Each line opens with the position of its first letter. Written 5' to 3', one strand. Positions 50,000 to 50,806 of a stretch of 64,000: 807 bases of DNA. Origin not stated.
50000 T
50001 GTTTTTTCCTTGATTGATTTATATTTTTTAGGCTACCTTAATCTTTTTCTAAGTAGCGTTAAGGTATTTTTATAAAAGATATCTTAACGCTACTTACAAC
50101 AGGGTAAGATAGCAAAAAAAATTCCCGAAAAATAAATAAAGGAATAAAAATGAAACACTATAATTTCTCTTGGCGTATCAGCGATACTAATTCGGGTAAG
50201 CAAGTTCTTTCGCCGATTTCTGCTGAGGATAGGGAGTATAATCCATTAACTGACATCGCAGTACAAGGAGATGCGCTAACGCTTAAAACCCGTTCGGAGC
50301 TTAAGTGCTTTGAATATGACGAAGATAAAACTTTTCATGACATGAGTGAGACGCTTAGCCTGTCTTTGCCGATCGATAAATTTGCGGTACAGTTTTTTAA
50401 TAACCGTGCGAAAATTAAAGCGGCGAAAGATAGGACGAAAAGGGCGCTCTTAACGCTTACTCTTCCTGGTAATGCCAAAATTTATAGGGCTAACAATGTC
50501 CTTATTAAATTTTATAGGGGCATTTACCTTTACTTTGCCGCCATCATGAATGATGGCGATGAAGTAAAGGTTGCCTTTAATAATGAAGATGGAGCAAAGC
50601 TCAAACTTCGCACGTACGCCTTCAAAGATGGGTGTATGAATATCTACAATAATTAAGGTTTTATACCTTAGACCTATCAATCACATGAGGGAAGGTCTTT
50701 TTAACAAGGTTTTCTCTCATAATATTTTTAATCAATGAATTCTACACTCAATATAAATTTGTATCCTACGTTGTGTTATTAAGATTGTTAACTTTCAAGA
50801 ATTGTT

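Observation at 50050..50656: Compositionally foreign gene (about 42% GC in a 30% GC genome) guarded by a perfect 13-bp operator-like inverted repeat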

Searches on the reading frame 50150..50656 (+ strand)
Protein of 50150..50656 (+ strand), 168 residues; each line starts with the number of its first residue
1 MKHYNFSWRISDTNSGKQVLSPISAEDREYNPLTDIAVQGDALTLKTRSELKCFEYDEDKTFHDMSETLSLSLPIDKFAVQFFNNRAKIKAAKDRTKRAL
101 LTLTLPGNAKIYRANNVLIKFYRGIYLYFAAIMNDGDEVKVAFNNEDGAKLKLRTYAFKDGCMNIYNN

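Call 5: search_protein_families(library=pfam, proteins=[window:50150-50653:+], max_evalue=0.1)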
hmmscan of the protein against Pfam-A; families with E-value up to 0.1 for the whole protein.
window:50150-50653:+ (168 aa): 0 families

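Call 8: find_homologous_proteins(query=window:50150-50653:+)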
Query window:50150-50653:+ (168 aa): 5 proteins with E <= 0.001 among 48 candidates.
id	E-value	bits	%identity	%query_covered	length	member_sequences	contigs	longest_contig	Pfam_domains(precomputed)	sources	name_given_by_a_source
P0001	2.3e-105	367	98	100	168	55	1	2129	-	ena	-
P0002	7.4e-77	275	78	100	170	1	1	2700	-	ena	-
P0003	2.1e-75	270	76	100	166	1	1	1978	-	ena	-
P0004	5.0e-72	259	76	100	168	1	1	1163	-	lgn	-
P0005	1.1e-51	193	89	61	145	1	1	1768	-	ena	-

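Call 9: search_protein_families(library=ncbifam, proteins=[window:50150-50653:+], max_evalue=0.1)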
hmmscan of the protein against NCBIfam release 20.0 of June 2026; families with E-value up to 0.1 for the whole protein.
window:50150-50653:+ (168 aa): 0 families

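Call 10: find_encoding_contigs(protein=P0002, flank=5000)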
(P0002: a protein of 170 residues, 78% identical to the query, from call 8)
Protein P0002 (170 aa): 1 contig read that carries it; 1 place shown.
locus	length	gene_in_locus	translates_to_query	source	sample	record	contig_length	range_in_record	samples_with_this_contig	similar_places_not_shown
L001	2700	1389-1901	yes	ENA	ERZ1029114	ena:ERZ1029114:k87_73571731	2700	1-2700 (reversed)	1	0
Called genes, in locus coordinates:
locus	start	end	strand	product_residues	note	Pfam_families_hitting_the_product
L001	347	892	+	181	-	-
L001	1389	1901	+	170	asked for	-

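Call 11: find_encoding_contigs(protein=P0003, flank=5000)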
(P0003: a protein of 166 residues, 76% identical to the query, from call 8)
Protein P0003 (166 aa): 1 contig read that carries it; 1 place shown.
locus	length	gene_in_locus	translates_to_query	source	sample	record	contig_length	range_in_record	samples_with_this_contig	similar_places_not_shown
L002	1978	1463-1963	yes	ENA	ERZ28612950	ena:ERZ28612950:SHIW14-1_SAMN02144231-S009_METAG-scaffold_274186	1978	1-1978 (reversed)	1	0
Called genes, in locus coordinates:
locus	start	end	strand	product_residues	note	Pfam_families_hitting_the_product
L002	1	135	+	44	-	?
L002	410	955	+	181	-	-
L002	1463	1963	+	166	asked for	-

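Call 12: find_encoding_contigs(protein=P0001, flank=5000)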
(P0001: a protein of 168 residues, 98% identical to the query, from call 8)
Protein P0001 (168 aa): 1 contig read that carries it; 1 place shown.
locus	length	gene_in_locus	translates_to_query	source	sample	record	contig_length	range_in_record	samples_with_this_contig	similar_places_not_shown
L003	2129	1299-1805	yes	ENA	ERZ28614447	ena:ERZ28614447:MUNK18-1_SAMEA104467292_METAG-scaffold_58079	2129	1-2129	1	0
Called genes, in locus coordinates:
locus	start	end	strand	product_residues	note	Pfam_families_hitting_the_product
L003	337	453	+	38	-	-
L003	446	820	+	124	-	-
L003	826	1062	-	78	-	-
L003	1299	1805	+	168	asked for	-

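Call 13: find_encoding_contigs(protein=P0004, flank=5000)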
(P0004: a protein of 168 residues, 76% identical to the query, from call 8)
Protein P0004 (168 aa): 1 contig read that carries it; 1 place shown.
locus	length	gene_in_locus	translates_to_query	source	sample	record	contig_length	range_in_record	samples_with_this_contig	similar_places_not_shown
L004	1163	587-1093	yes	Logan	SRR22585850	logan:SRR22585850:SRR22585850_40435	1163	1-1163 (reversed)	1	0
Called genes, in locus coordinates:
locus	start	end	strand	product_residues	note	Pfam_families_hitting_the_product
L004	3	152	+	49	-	?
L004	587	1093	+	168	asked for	-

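Call 22: find_related_loci(query=A3, collection=genome_contigs, flank=10000)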
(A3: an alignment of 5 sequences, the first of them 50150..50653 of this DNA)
Query A3 (168 aa) in genome_contigs; peptide patterns used: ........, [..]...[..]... (x = any residue, [..] = any of these).
94 stretches matched a pattern, but none encodes a relative of the query by tblastn (E <= 1e-3).

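Call 24: find_related_loci(query=A3, collection=viral_contigs, flank=10000)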
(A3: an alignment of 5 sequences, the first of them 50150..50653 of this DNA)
Query A3 (168 aa) in viral_contigs; peptide patterns used: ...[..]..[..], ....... (x = any residue, [..] = any of these).
103 stretches matched a pattern, but none encodes a relative of the query by tblastn (E <= 1e-3).
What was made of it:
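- Tried and rejected: None in GTDB species genomes or in IMG/VR (calls 22, 24).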

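Call 27: search_protein_representatives(alignment_id=A3)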
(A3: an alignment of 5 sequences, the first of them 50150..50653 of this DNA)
Query: 5 sequences, 168 profile positions. Proteins with E-value up to 0.001 (for the whole library): 6; up to 1e-10: 4; up to 1e-30: 3. The best 6 are listed.
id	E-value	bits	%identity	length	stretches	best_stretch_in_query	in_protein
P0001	1.4e-103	360.2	-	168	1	1-168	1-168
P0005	1.6e-49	184.3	-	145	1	1-98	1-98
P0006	2.7e-42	160.8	-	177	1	1-164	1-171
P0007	1.2e-27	113.2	-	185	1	1-166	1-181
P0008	1.0e-09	54.7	-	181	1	1-164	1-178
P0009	2.0e-07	47.3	-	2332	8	114-157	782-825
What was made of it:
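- No homolog exists outside this lineage among 1.84 billion cluster representatives, 185,579 species genomes or IMG/VR (calls 22, 24, 27).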

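Call 31: predict_structure(alignment_id=A3)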
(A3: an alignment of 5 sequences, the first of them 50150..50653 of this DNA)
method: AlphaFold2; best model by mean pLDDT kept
length: 168 residues; sequences in the alignment: 5
mean_pLDDT: 46.0   pTM: 0.51
mean pLDDT of the five models: 46.0, 40.8, 33.2, 32.6, 31.3
residues with pLDDT >= 90: 0; 70-90: 14; 50-70: 57; < 50: 97
segments of 3 or more residues with pLDDT < 50: 1-96
pLDDT, mean of each block of 10 residues (from residue 1): 28 32 32 34 34 35 34 32 31 45 65 59 60 71 63 69 60
secondary structure, 60 per line:
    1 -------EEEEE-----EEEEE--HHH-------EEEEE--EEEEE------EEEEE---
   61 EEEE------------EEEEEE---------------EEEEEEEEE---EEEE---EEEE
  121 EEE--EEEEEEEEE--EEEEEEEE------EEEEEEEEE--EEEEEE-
elements in order: E8-12 E18-22 E35-39 E42-46 E53-57 E61-64 E77-82 E98-106 E110-113 E117-123 E126-134 E137-144 E151-159 E162-167

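Call 32: find_homologous_proteins(query=A4, max_evalue=0.01)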
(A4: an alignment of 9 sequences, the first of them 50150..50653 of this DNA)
Query A4 (9 sequences) (168 aa, profile of the alignment): 8 proteins with E <= 0.01 among 1352 candidates.
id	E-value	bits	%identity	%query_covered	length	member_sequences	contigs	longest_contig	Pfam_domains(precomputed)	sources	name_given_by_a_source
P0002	1.4e-82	294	78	100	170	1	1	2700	-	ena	-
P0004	1.1e-80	287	76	100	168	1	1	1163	-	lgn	-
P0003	4.3e-80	286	76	100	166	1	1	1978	-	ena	-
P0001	2.0e-78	280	98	100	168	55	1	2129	-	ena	-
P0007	1.8e-69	251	36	99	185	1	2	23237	-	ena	-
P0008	1.7e-64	235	30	97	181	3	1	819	-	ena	-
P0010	1.3e-53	199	35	97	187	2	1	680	-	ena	-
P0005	6.1e-36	142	89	61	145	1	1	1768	-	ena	-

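Call 33: find_encoding_contigs(protein=P0007, flank=10000)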
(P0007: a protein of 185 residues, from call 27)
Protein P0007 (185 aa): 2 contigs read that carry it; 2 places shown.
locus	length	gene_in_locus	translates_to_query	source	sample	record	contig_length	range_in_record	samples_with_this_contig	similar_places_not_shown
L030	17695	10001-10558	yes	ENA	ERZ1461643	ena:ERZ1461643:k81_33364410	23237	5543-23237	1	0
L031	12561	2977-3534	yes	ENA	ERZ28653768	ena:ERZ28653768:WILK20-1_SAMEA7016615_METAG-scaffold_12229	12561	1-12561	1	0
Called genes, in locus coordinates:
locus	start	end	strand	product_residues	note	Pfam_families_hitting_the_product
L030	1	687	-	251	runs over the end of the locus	-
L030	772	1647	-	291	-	-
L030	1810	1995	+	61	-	-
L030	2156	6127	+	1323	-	PF25390:WD40_RLD, PF00415:RCC1, PF25390:WD40_RLD, PF00415:RCC1, PF13540:RCC1_2, PF00415:RCC1, PF13540:RCC1_2, PF00415:RCC1, +14 more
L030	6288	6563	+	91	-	-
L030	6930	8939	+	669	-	-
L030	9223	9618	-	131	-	-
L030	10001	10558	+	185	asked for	-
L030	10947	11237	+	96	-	-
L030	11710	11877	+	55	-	-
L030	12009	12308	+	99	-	-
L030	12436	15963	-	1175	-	PF01855:POR_N, PF17147:PFOR_II, PF01558:POR, PF10371:EKR, PF00037:Fer4 (weak), PF12837:Fer4_6 (weak), PF12838:Fer4_7, PF13183:Fer4_8 (weak), +6 more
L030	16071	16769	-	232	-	PF01346:FKBP_N, PF00254:FKBP_C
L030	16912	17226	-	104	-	PF12647:RNHCP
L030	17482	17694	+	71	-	?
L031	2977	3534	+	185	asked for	-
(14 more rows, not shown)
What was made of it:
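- On Recently acquired genomic island: The family is present at the same locus in L030 (call 33).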

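Call 34: find_encoding_contigs(protein=window:50150-50656:+, flank=10000)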
Protein window:50150-50656:+ (168 aa): 4 contigs read that carry it; 3 places shown.
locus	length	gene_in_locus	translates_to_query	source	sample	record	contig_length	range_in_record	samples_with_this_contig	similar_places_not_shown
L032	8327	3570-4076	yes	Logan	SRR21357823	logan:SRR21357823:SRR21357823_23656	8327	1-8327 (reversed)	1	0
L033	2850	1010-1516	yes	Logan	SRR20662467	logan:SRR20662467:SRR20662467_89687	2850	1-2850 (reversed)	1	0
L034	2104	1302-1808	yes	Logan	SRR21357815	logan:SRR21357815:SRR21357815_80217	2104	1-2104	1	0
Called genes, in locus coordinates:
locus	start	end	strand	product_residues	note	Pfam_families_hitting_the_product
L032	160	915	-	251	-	-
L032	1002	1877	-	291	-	-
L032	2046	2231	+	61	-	-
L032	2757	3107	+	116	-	-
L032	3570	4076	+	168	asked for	-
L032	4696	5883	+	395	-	PF02661:Fic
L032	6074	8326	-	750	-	?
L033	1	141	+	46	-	?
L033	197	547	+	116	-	-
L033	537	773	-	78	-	-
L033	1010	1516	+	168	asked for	-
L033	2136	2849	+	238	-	?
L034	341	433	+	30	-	-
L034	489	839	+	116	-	-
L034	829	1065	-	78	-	-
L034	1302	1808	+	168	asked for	-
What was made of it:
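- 48814..52654 (.): Variable chromosomal island between a conserved 61-aa gene and the pyruvate:ferredoxin oxidoreductase gene. Gene content differs between the two (calls 33, 34).
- The family stays at one chromosomal locus in two species (calls 33, 34).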

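Call 44: search_protein_families(library=phrogs, proteins=[window:50150-50653:+, P0007, P0008, P0006, L030:9226-9618:-, L030:10947-11234:+, L030:12009-12305:+], max_evalue=0.1)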
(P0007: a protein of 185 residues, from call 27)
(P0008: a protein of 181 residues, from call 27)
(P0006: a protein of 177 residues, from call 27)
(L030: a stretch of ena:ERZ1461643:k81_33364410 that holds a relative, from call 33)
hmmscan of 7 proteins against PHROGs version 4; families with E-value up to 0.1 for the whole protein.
window:50150-50653:+ (168 aa): 0 families

P0007 (185 aa): 1 family
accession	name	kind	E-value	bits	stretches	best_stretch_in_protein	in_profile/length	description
phrog_31889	-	unknown function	0.051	14.6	1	75-142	56-121/134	-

P0008 (181 aa): 1 family
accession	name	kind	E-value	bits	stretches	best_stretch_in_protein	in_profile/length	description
phrog_20681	-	unknown function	0.082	14.1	0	13-63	30-79/156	-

P0006 (177 aa): 1 family
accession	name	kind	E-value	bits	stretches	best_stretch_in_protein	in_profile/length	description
phrog_8532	-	unknown function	0.0012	19.5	0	130-155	10-36/39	-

L030:9226-9618:- (131 aa): 0 families

L030:10947-11234:+ (96 aa): 0 families

L030:12009-12305:+ (99 aa): 0 families

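Call 45: search_protein_families(library=padloc, proteins=[window:50150-50653:+, P0007, P0008, P0006, L030:9226-9618:-, L030:10947-11234:+, L030:12009-12305:+], max_evalue=0.1)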
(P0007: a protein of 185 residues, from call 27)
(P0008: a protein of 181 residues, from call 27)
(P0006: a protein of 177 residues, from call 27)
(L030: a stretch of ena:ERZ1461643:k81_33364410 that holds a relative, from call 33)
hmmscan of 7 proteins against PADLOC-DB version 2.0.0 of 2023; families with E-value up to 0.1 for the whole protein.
window:50150-50653:+ (168 aa): 0 families

P0007 (185 aa): 0 families

P0008 (181 aa): 0 families

P0006 (177 aa): 0 families

L030:9226-9618:- (131 aa): 0 families

L030:10947-11234:+ (96 aa): 0 families

L030:12009-12305:+ (99 aa): 0 families

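Call 46: search_solved_structures(query=A4, max_evalue=10)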
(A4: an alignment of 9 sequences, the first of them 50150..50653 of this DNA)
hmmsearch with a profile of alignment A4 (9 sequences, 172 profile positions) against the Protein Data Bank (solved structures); distinct sequences matched with E-value up to 10: 0.
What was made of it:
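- On Known protein families (Pfam, NCBIfam, PHROGs, PADLOC, PDB): No hit in any library (calls 5, 9, 44, 45, 46).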

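Call 48: list_cluster_members(proteins=[window:50150-50653:+, window:44030-45367:-, window:35994-37073:+, window:52657-56181:-, window:51276-52460:+, window:47585-48457:-])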
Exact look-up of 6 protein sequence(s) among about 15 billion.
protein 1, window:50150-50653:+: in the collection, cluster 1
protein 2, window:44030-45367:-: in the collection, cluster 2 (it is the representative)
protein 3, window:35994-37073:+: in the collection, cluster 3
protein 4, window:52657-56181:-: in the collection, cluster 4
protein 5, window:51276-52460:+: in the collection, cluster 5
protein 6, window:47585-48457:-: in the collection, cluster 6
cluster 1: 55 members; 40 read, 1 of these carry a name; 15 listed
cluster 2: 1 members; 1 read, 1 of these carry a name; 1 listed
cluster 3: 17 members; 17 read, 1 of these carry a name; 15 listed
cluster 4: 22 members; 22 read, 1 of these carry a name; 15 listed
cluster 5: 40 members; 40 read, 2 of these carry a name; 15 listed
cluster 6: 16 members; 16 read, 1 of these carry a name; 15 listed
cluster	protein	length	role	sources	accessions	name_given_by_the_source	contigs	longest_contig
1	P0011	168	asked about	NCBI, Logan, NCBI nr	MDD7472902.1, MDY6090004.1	MAG: hypothetical protein SPJ04_01970 [Bdellovibrionota bacterium] | hypothetical protein [Pseudomonadota bacterium]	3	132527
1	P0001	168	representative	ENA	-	-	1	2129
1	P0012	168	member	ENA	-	-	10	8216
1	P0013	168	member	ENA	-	-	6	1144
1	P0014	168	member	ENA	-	-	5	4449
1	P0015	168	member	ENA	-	-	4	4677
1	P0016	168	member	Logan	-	-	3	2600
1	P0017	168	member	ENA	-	-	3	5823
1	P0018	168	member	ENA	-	-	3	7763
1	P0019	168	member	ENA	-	-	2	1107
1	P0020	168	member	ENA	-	-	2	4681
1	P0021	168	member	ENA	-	-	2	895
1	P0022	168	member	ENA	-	-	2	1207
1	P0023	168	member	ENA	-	-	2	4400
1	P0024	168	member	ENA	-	-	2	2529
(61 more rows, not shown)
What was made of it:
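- Tried and rejected: The organism came instead from an exact protein look-up: a Bdellovibrionota MAG (call 48).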

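Call 50: find_encoding_contigs(protein=P0006, flank=10000)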
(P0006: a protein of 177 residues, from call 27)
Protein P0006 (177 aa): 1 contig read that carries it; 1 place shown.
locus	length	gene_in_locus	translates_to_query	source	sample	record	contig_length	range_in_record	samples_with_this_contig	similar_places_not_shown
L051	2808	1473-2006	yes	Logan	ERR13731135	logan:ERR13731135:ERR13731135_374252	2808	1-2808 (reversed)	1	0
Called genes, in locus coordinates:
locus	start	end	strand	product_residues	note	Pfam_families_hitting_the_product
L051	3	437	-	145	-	?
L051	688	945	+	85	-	-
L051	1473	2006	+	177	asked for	-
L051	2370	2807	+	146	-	?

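Call 51: find_encoding_contigs(protein=P0010, flank=10000)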
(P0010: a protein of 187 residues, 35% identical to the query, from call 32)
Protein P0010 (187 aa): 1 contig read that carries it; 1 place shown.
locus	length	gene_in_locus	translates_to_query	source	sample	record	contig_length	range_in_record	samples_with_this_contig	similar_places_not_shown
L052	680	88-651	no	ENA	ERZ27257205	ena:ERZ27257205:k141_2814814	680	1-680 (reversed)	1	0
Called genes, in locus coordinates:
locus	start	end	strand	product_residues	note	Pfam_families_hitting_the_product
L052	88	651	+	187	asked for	-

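Call 56: find_homologous_proteins(query=A6, max_evalue=0.1)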
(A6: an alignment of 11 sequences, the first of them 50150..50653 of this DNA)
Query A6 (11 sequences) (168 aa, profile of the alignment): 6 proteins with E <= 0.1 among 2107 candidates.
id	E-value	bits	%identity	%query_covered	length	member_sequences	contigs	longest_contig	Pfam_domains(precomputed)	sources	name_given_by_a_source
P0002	3.9e-75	269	78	100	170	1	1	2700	-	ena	-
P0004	3.0e-74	267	76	100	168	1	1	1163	-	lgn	-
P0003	2.2e-73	264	76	100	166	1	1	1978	-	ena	-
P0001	8.0e-69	249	98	100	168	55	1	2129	-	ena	-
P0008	3.0e-58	214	30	97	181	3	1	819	-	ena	-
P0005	4.3e-31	126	89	61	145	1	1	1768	-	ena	-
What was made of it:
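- Tried and rejected: A third profile search added no members (call 56).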

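Call 64: predict_structure(alignment_id=A7)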
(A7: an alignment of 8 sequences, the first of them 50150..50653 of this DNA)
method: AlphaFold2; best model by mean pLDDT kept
length: 168 residues; sequences in the alignment: 8
mean_pLDDT: 55.4   pTM: 0.50
mean pLDDT of the five models: 55.4, 54.1, 51.9, 51.7, 51.3
residues with pLDDT >= 90: 0; 70-90: 42; 50-70: 60; < 50: 66
segments of 3 or more residues with pLDDT < 50: 1-7, 39-95
pLDDT, mean of each block of 10 residues (from residue 1): 41 67 67 50 26 26 31 42 43 54 74 63 65 77 72 78 70
secondary structure, 60 per line:
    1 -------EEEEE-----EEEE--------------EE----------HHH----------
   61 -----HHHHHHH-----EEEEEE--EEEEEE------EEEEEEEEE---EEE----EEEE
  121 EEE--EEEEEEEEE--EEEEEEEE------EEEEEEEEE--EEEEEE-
elements in order: E8-12 E18-21 H66-72 E78-83 E86-91 E98-106 E110-112 E117-123 E126-134 E137-144 E151-159 E162-167

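Call 69: fold_search(model_id=the predicted structure, library=pdb)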
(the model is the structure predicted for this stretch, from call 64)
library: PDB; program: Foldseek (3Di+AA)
matches with E <= 10: 441; with E <= 0.001: 0
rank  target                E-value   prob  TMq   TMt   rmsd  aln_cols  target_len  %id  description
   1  3wex_B                3.9e-01  0.21  0.23  0.21  16.1       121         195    8  Crystal structure of HLA-DP5 in complex with Cry j 1-derived peptide (residues 214-222) (released 2014-07-23)
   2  2vaj                  4.1e-01  0.80  0.25  0.40   3.9        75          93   12  Crystal structure of NCAM2 Ig1 (I4122 cell unit) (released 2008-08-26)
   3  8ady_H                4.1e-01  0.10  0.16  0.13  16.1       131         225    9  Cryo-EM structure of full-length human immunoglobulin M - F(ab')2 conformation 1 (released 2022-10-26)
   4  9o60_b                4.6e-01  0.09  0.16  0.14  17.3       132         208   11  Local refinement of 1C5H TCR bound to R-phycoerythrin (gamma chain dimer) (released 2025-08-06)
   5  5jlz_D                5.9e-01  0.28  0.25  0.23  15.8       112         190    8  Crystal structure of HLA-DRB1*04:01 in complex with modified alpha-enolase peptide 26-40 with citrulline at the positi (released 2016-12-07)
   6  8vdu_B                6.2e-01  0.16  0.22  0.21  14.7       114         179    9  Crystal structure of hybrid insulin peptide (InsC8-15-IAPP74-80) bound to HLA-DQ8 (released 2024-08-07)
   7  8trq_B                6.6e-01  0.30  0.25  0.23   9.4       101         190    8  T cell recognition of citrullinated vimentin peptide presented by HLA-DR4 (released 2024-07-31)
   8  5tq2_H                6.6e-01  0.03  0.14  0.12  16.3       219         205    7  Crystal structure of amino terminal domains of the NMDA receptor subunit GluN1 and GluN2A in complex with zinc at GluN (released 2016-12-14)
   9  8k7s_F                6.9e-01  0.06  0.16  0.10  16.7       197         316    9  Human Fc epsilon RI in complex with mIgE Fc (TMD disordered) (released 2024-12-04)
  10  5nig_B                7.3e-01  0.23  0.25  0.22  15.8       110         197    8  Crystal structure of HLA-DRB1*04:01 with modified alpha-enolase peptide 326-340 (arginine 327 to citrulline) (released 2018-06-13)
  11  5ni9_B                7.7e-01  0.25  0.26  0.24  15.5       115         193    8  Crystal structure of HLA-DRB1*04:01 with the alpha-enolase peptide 326-340 (released 2018-06-13)
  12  6al0_L                7.7e-01  0.04  0.15  0.13  16.8       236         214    6  The NZ-1 Fab complexed with the PDZ tandem fragment of A. aeolicus S2P homolog with the PA12 tag inserted between the  (released 2019-02-13)
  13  3v0v_H                8.1e-01  0.12  0.23  0.19  17.2       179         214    6  Fab WN1 222-5 unliganded (released 2012-12-05)
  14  7tuf_A                8.5e-01  0.10  0.23  0.19  20.3       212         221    7  Crystal structure of Tapasin in complex with PaSta1-Fab (released 2022-09-07)
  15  4ffw_D                9.0e-01  0.11  0.19  0.16  16.0       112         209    8  Crystal Structure of Dipeptidyl Peptidase IV (DPP4, DPP-IV, CD26) in Complex with Fab + sitagliptin (released 2012-12-12)
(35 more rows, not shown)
